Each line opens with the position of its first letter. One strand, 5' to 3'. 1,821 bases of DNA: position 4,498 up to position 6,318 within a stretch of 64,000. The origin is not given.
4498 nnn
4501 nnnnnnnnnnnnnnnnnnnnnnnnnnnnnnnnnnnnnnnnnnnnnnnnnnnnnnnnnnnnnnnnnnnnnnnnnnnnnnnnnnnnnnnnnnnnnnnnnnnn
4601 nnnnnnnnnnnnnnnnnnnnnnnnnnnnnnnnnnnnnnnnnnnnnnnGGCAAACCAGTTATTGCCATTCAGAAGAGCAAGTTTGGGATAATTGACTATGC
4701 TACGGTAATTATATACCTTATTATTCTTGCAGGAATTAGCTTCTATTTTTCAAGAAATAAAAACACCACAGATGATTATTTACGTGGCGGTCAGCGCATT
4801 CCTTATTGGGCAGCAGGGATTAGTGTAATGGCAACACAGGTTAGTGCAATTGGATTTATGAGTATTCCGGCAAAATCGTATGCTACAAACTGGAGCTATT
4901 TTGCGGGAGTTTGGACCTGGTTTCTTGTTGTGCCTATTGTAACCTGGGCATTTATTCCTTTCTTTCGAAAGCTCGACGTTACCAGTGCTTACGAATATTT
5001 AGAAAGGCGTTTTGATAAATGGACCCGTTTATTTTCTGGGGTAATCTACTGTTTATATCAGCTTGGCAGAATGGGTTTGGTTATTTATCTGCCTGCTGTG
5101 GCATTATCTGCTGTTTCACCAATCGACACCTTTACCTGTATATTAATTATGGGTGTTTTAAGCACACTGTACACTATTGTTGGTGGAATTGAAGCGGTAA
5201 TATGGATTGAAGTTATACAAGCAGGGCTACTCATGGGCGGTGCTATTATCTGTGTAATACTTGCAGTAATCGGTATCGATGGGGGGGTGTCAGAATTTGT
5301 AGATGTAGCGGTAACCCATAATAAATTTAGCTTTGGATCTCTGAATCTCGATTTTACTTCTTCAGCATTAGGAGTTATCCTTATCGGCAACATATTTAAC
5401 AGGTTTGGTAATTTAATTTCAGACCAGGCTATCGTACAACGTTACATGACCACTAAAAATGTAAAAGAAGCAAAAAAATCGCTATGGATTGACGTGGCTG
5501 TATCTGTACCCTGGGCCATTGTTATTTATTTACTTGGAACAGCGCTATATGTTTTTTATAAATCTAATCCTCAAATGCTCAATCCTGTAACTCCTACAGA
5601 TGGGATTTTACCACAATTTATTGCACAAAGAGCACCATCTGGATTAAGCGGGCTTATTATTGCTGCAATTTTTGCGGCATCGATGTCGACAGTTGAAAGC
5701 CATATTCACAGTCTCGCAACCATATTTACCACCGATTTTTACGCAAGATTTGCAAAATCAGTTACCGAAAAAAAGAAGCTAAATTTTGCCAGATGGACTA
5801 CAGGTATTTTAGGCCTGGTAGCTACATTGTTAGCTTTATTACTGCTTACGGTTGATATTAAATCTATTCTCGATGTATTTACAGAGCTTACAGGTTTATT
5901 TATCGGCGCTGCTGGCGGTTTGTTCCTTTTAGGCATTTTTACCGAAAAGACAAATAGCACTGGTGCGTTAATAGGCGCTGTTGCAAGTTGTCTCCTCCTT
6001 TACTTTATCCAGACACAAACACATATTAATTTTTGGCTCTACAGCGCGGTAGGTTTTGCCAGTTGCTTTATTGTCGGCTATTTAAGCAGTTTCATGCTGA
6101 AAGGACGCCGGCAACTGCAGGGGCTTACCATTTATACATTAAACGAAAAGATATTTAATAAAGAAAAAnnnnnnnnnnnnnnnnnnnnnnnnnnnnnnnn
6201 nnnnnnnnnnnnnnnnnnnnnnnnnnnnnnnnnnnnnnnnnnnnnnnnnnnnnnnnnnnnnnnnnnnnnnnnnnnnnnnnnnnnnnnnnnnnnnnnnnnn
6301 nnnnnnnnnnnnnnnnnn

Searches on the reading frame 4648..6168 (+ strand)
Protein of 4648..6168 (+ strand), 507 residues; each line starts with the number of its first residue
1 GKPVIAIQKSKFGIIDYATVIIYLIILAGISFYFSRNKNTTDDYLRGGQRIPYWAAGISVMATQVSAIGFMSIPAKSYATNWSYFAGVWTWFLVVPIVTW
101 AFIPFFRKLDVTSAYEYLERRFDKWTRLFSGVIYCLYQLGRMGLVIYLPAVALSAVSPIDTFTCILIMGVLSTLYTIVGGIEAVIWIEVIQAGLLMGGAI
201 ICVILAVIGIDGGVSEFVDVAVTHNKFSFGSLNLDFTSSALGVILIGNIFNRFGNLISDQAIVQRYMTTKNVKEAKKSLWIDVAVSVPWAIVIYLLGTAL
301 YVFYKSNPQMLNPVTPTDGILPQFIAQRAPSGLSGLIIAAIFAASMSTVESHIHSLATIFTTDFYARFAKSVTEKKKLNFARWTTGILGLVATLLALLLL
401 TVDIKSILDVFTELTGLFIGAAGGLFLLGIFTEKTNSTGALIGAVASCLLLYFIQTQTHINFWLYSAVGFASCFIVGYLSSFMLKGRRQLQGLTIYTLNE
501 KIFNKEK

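Call 69: search_solved_structures(query=window:4648-6168:+, max_evalue=1e-10, show_alignments=1)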
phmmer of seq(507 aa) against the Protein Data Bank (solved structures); distinct sequences matched with E-value up to 1e-10: 13.
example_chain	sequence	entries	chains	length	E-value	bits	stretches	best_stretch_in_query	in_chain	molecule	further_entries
5nv9_A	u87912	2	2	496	1.4e-106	360.8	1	9-490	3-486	Putative sodium:solute symporter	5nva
7sl9_A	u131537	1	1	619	9.9e-52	179.9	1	12-451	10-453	Sodium-coupled monocarboxylate transporter 1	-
26va_A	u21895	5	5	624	1e-48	169.9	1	7-455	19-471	Sodium-dependent multivitamin transporter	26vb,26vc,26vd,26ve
2xq2_A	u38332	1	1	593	7e-44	154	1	13-455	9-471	SODIUM/GLUCOSE COTRANSPORTER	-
3dh4_A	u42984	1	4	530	4.2e-38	134.9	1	47-455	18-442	Sodium/glucose cotransporter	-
2xq2_B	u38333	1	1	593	5e-37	131.4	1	50-455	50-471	SODIUM/GLUCOSE COTRANSPORTER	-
7uuy_A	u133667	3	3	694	3.2e-36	128.7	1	9-450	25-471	Sodium/iodide cotransporter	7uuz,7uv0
9zfl_A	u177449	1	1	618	3.9e-36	128.4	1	9-450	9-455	Sodium/iodide cotransporter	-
7wmv_A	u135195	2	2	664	2.1e-27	99.6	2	16-215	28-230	Sodium/glucose cotransporter 1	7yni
7sla_A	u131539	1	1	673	1.5e-26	96.8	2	16-216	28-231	Sodium/glucose cotransporter 1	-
7sl8_A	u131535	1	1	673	1.5e-26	96.8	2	16-216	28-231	Sodium/glucose cotransporter 1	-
7vsi_A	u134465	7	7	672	5.5e-22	81.8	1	16-210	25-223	Sodium/glucose cotransporter 2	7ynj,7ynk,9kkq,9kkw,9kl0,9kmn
8hb0_A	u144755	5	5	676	5.6e-22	81.7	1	16-210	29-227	Sodium/glucose cotransporter 2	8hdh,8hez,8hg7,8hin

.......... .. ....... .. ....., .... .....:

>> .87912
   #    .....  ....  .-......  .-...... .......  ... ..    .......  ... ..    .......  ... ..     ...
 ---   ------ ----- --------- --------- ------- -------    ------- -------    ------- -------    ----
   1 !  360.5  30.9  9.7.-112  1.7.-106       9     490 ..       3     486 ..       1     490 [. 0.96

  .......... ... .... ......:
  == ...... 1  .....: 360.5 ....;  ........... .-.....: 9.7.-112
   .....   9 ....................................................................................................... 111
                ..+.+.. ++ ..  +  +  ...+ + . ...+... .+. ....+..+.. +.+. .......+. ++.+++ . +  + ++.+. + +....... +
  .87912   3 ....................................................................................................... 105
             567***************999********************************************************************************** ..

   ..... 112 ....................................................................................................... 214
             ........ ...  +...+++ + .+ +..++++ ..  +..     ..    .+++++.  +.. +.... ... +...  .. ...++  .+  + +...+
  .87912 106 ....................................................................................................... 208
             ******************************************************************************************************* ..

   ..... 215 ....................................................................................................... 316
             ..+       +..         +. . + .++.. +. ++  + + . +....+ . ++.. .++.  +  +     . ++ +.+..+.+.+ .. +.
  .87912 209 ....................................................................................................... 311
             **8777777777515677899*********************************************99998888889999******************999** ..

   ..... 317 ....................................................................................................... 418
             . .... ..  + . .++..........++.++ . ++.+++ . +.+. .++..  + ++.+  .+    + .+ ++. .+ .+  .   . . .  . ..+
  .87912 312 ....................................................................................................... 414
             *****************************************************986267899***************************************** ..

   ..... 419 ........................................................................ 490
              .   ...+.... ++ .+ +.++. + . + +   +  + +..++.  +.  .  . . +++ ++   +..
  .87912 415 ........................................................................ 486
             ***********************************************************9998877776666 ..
